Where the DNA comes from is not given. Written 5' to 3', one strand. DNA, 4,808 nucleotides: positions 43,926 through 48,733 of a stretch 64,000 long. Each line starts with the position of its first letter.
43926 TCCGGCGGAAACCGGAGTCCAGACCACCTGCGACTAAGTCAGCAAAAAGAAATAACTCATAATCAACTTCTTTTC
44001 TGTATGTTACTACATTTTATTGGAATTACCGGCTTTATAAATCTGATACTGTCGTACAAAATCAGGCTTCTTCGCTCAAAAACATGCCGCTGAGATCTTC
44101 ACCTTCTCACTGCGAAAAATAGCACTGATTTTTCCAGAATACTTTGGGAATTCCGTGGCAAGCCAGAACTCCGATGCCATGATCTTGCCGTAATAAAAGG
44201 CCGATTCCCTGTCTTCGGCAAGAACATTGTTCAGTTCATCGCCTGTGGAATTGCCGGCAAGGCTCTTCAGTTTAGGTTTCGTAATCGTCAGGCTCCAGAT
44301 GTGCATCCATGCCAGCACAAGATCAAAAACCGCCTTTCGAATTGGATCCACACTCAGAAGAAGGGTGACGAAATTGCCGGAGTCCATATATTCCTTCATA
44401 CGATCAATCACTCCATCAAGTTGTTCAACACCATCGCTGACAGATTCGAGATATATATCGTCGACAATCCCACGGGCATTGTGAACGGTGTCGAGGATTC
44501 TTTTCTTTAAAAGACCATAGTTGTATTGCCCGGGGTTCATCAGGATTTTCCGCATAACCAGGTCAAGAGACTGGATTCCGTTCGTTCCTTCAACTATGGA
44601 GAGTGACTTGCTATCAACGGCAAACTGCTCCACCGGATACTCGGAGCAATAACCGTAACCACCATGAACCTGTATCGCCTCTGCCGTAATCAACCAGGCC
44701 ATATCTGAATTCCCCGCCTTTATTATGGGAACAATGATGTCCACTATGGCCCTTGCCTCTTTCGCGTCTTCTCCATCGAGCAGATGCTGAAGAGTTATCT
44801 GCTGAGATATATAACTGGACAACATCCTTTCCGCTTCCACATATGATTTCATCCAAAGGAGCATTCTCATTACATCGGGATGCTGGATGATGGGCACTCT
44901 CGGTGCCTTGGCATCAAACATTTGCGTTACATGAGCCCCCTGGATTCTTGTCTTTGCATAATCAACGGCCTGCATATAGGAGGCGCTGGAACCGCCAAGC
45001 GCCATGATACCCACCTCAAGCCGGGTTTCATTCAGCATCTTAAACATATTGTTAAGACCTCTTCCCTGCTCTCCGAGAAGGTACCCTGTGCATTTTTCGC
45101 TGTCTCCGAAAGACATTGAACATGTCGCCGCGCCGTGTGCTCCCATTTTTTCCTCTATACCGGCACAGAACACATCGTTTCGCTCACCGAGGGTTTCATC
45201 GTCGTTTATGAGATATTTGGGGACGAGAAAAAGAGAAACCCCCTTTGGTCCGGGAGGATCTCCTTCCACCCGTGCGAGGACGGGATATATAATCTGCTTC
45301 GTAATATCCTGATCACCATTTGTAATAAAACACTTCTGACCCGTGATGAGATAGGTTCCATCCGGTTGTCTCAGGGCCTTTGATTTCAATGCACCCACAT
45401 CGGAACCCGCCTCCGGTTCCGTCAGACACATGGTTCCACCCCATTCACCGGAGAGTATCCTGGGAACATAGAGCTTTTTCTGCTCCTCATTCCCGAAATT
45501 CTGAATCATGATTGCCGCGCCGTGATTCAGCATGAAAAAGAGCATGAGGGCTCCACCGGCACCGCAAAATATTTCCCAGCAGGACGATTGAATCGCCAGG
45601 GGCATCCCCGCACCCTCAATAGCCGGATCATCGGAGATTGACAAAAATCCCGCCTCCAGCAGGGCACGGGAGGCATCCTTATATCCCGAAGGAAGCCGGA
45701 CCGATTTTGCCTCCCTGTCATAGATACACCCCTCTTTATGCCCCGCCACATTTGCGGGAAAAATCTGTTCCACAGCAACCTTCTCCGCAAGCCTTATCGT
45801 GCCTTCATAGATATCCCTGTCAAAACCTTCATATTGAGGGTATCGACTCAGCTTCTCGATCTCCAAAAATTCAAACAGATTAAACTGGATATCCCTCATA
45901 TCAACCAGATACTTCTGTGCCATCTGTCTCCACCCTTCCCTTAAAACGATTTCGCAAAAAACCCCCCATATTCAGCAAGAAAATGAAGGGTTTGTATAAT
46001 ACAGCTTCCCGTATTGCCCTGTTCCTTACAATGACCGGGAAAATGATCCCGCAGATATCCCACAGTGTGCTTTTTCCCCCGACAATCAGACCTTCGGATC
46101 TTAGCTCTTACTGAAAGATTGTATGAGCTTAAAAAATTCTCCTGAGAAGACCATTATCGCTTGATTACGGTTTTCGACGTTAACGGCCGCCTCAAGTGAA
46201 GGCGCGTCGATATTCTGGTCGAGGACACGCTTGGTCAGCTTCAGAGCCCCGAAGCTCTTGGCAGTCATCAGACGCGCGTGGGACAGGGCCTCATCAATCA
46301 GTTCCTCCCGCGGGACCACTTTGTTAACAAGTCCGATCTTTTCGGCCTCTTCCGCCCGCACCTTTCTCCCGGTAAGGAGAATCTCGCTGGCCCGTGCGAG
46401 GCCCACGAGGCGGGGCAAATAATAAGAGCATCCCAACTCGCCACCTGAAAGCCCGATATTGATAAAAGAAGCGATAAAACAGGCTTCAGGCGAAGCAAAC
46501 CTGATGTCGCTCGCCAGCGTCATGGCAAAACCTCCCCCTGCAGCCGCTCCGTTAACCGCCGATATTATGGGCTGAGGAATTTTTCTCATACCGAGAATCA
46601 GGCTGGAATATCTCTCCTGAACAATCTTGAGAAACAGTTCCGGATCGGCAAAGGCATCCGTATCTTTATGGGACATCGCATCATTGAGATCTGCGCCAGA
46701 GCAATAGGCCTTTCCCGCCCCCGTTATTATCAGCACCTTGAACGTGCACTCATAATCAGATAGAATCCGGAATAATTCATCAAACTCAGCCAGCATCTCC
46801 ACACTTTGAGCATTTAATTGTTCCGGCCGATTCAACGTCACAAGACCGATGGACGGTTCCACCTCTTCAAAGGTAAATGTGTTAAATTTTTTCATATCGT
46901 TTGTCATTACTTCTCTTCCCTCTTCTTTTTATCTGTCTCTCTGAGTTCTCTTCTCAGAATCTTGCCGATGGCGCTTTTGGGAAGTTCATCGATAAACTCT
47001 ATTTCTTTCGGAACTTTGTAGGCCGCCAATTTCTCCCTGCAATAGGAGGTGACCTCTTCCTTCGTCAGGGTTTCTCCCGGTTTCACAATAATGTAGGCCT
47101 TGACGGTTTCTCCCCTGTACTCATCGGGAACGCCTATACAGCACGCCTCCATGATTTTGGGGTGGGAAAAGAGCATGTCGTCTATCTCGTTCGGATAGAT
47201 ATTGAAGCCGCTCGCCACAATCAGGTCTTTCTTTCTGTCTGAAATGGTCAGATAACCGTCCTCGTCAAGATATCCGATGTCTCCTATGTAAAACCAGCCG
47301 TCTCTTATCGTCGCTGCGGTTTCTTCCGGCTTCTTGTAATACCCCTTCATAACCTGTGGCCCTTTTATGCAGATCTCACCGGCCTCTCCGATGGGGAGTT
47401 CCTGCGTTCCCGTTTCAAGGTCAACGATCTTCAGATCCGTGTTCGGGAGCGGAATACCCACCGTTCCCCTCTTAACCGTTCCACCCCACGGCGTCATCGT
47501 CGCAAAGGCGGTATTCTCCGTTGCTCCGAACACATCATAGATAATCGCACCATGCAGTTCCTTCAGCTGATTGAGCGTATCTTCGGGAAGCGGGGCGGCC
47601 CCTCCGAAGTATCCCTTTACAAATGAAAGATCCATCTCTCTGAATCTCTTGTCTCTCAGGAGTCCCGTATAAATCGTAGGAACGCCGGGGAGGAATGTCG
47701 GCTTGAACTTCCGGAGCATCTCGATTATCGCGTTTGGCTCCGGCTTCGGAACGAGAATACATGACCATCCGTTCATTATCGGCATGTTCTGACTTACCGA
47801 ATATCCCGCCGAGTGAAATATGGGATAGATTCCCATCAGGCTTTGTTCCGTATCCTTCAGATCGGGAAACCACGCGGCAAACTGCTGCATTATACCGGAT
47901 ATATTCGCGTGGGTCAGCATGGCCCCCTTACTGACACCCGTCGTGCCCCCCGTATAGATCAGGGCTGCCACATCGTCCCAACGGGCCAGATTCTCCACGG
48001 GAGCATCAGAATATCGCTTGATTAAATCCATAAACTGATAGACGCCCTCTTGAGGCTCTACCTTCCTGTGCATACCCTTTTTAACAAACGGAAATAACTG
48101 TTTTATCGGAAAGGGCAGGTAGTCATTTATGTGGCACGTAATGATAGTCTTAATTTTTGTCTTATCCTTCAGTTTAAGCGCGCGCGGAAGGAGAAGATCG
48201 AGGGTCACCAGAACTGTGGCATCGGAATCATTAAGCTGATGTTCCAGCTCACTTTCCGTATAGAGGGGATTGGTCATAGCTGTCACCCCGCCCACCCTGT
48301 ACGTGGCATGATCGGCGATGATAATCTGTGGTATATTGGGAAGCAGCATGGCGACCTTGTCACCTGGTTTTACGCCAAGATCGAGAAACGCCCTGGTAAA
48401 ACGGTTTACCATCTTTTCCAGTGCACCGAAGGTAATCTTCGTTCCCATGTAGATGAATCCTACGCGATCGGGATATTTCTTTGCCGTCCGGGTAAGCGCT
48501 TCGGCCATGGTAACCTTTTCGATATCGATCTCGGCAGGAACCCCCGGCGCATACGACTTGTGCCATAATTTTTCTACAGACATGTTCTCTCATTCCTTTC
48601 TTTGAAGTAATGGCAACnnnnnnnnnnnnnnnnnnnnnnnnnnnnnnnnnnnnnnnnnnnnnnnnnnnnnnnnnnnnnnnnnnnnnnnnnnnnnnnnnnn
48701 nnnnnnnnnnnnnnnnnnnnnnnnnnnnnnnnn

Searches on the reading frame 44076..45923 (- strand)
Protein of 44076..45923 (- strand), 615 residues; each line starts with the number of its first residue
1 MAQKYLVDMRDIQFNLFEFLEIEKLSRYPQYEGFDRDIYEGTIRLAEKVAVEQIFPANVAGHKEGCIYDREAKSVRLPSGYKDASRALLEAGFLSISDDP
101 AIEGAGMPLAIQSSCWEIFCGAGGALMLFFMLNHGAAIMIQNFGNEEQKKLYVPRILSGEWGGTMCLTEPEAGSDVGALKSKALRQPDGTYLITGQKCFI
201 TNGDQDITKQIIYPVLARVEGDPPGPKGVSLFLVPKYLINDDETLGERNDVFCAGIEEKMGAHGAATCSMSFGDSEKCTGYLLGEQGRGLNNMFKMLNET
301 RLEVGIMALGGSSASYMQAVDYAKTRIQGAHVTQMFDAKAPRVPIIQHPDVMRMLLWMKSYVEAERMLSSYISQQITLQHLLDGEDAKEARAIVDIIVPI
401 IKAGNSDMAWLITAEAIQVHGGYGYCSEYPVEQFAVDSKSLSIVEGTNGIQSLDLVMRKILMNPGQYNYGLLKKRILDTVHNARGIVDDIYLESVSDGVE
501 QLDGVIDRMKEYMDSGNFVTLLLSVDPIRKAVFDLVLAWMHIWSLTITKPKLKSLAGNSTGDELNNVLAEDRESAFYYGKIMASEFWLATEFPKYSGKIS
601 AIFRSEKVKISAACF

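Call 8: search_protein_families(library=pfam, proteins=[window:44076-45923:-], max_evalue=0.0001)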
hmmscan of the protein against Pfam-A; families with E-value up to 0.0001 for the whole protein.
window:44076-45923:- (615 aa): 4 families
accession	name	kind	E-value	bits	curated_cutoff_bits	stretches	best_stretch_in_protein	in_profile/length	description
PF00441.29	Acyl-CoA_dh_1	-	6.3e-20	72.3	22.4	1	287-457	1-147/150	Acyl-CoA dehydrogenase, C-terminal domain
PF02770.24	Acyl-CoA_dh_M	-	3.3e-14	53.3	33.3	1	165-274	2-96/97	Acyl-CoA dehydrogenase, middle domain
PF02771.21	Acyl-CoA_dh_N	-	2.4e-09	38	22.9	1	82-160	34-113/113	Acyl-CoA dehydrogenase, N-terminal domain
PF12806.12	Acyl-CoA_dh_C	-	1.8e-07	31.8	30.3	1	491-602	17-113/124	Acetyl-CoA dehydrogenase C-terminal like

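Call 55: search_protein_families(library=ncbifam, proteins=[window:44076-45923:-], max_evalue=1e-10)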
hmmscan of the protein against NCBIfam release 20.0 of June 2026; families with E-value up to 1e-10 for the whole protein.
window:44076-45923:- (615 aa): 11 families
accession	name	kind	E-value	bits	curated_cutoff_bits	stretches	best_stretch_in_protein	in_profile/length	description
NF042972.1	AcrlCoAredClosAcrC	equivalog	5.5e-44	150.4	640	1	120-453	80-370/378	acryloyl-CoA reductase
NF058590.1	AcCoDHFadEBacil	equivalog_domain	5.7e-42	144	600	1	138-456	112-406/586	acyl-CoA dehydrogenase FadE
NF043006.1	CyhCrbnylCoADH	equivalog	1.6e-34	119.5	650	1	122-460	81-375/380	cyclohexane-1-carbonyl-CoA dehydrogenase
NF045552.1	GlutCoADH_Des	equivalog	1.7e-30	106.5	470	1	82-451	40-371/387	glutaryl-CoA dehydrogenase Acd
NF042439.1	SulpropCoADesulf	equivalog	4.4e-29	101.4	600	1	132-452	78-363/379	3-sulfinopropanoyl-CoA desulfinase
NF008997.0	PRK12341.1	equivalog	8.6e-23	81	537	1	115-451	73-368/382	acyl-CoA dehydrogenase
NF045652.1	ProlPCPDhRedW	equivalog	5.8e-21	74.7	650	1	136-453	91-367/376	L-prolyl-[peptidyl-carrier protein] dehydrogenase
NF008594.0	PRK11561.1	equivalog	5.3e-19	67.9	545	1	165-468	182-447/540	isovaleryl-CoA dehydrogenase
NF053553.1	prodigi_MBC_PigA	equivalog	3.3e-17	62.7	500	1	136-460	96-379/381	prodigiosin MBC biosynthesis dehydrogenase PigA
NF002885.1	PRK03354.1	equivalog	2.6e-15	56.4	540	1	87-332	45-270/378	crotonobetainyl-CoA dehydrogenase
NF052270.1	Staph_DH_FadE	equivalog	2.6e-13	49.5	600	1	143-455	120-388/400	acyl-CoA dehydrogenase FadE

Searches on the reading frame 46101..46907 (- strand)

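Call 8: search_protein_families(library=pfam, proteins=[window:46101-46907:-], max_evalue=0.0001)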
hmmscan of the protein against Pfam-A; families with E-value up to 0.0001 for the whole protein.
window:46101-46907:- (268 aa): 2 families
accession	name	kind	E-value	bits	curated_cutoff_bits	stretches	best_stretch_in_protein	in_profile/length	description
PF00378.25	ECH_1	-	2.2e-48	165.2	27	1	17-250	3-225/251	Enoyl-CoA hydratase/isomerase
PF16113.10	ECH_2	-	2.2e-26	93.6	27.2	1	20-233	1-203/335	Enoyl-CoA hydratase/isomerase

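Call 55: search_protein_families(library=ncbifam, proteins=[window:46101-46907:-], max_evalue=1e-10)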
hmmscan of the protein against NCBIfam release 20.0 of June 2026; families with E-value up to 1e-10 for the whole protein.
window:46101-46907:- (268 aa): 66 families (the best 25 are shown)
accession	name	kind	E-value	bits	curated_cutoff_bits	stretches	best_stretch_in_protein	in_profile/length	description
NF004519.0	PRK05864.1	equivalog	5.9e-63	212.7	337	1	13-253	13-251/276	enoyl-CoA hydratase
NF006107.0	PRK08258.1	equivalog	3.4e-56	190.6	330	1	9-266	17-267/277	enoyl-CoA hydratase family protein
NF004857.0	PRK06210.1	equivalog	1.7e-49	168.7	341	1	5-235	4-235/275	enoyl-CoA hydratase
NF006109.0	PRK08260.1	subfamily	4.4e-47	160.8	320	1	8-257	3-259/296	enoyl-CoA hydratase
NF004635.0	PRK05981.1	equivalog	1.4e-46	159.2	351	1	15-258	9-248/266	enoyl-CoA hydratase/isomerase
NF051848.1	EnCoAHydtEchA19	equivalog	1.2e-45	156.1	400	1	19-248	9-230/258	enoyl-CoA hydratase EchA19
NF006699.0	PRK09245.1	subfamily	3.4e-45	154.4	354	1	16-256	9-246/266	crotonase/enoyl-CoA hydratase family protein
TIGR02280.1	PaaB1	equivalog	3.5e-44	151.3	345.15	1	16-252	5-232/256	2-(1,2-epoxy-1,2-dihydrophenyl)acetyl-CoA isomerase PaaG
NF004525.0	PRK05870.1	equivalog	2e-43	149.1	285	1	16-265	9-246/249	enoyl-CoA hydratase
NF005802.0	PRK07657.1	equivalog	7.7e-43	146.9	363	1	10-248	4-232/260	enoyl-CoA hydratase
NF004475.0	PRK05809.1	subfamily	6.9e-42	143.7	394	1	15-248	9-232/260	short-chain-enoyl-CoA hydratase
NF004840.0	PRK06190.1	equivalog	9.3e-42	143.4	253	1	16-250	10-233/260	enoyl-CoA hydratase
NF006140.0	PRK08290.1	subfamily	1.1e-38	133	280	1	5-243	4-251/292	enoyl-CoA hydratase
NF006008.0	PRK08139.1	equivalog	1.8e-37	129.3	313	1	9-236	10-227/266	enoyl-CoA hydratase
NF005073.0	PRK06495.1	subfamily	4.3e-37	127.8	296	1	14-245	8-226/257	enoyl-CoA hydratase/isomerase family protein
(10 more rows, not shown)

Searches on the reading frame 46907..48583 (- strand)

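Call 8: search_protein_families(library=pfam, proteins=[window:46907-48583:-], max_evalue=0.0001)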
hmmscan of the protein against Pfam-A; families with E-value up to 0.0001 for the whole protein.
window:46907-48583:- (558 aa): 2 families
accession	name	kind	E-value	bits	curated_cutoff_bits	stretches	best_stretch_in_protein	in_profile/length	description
PF00501.34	AMP-binding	-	8.6e-88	295.2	29.9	1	31-416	2-384/384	AMP-binding enzyme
PF13193.12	AMP-binding_C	-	1.1e-21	78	24.5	1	466-541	1-76/76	AMP-binding enzyme C-terminal domain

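Call 55: search_protein_families(library=ncbifam, proteins=[window:46907-48583:-], max_evalue=1e-10)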
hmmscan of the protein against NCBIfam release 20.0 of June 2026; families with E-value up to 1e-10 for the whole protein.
window:46907-48583:- (558 aa): 104 families (the best 25 are shown)
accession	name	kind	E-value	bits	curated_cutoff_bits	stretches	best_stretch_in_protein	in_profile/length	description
NF005220.0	PRK06710.1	equivalog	9.6e-156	519.1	1116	1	1-557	1-559/563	long-chain-fatty-acid--CoA ligase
NF004114.0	PRK05605.1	equivalog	7.1e-148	493.5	766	1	4-554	14-572/575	long-chain-fatty-acid--CoA ligase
NF004229.0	PRK05677.1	subfamily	5.1e-138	461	879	1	3-557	2-561/563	long-chain-fatty-acid--CoA ligase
NF005463.0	PRK07059.1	subfamily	1.6e-135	452.6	869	1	3-550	1-555/557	long-chain-fatty-acid--CoA ligase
NF006523.0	PRK08974.1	equivalog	3.5e-133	444.7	884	1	4-557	2-559/561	long-chain-fatty-acid--CoA ligase FadD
NF006181.0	PRK08314.1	subfamily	5.5e-128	427.6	705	1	5-556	5-559/563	long-chain-fatty-acid--CoA ligase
NF004837.0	PRK06187.1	subfamily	3.1e-126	421.7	476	1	23-556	7-527/531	long-chain-fatty-acid--CoA ligase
NF009139.0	PRK12492.1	equivalog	1.4e-122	410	1018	1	5-550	4-561/562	long-chain-fatty-acid--CoA ligase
NF006442.0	PRK08751.1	equivalog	4.8e-122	408.2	1023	1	1-552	1-559/560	long-chain fatty acid--CoA ligase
NF006182.0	PRK08316.1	subfamily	4.2e-110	368.7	663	1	21-554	8-520/523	fatty acyl-CoA synthetase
NF004822.0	PRK06178.1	equivalog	1e-107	361.1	782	1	3-551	14-567/571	acyl-CoA synthetase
NF005702.0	PRK07514.1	subfamily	3.5e-102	342.3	558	1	188-553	142-502/506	malonyl-CoA synthase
NF009233.0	PRK12583.1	subfamily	8e-101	338.1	832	1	19-551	13-550/558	fatty acid CoA ligase family protein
TIGR03205.1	pimA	equivalog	3.1e-97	326.2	705.6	1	10-548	7-541/541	dicarboxylate--CoA ligase PimA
NF005801.1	PRK07656.1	equivalog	4.3e-96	322.5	657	1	25-548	2-500/500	FadD3 family acyl-CoA ligase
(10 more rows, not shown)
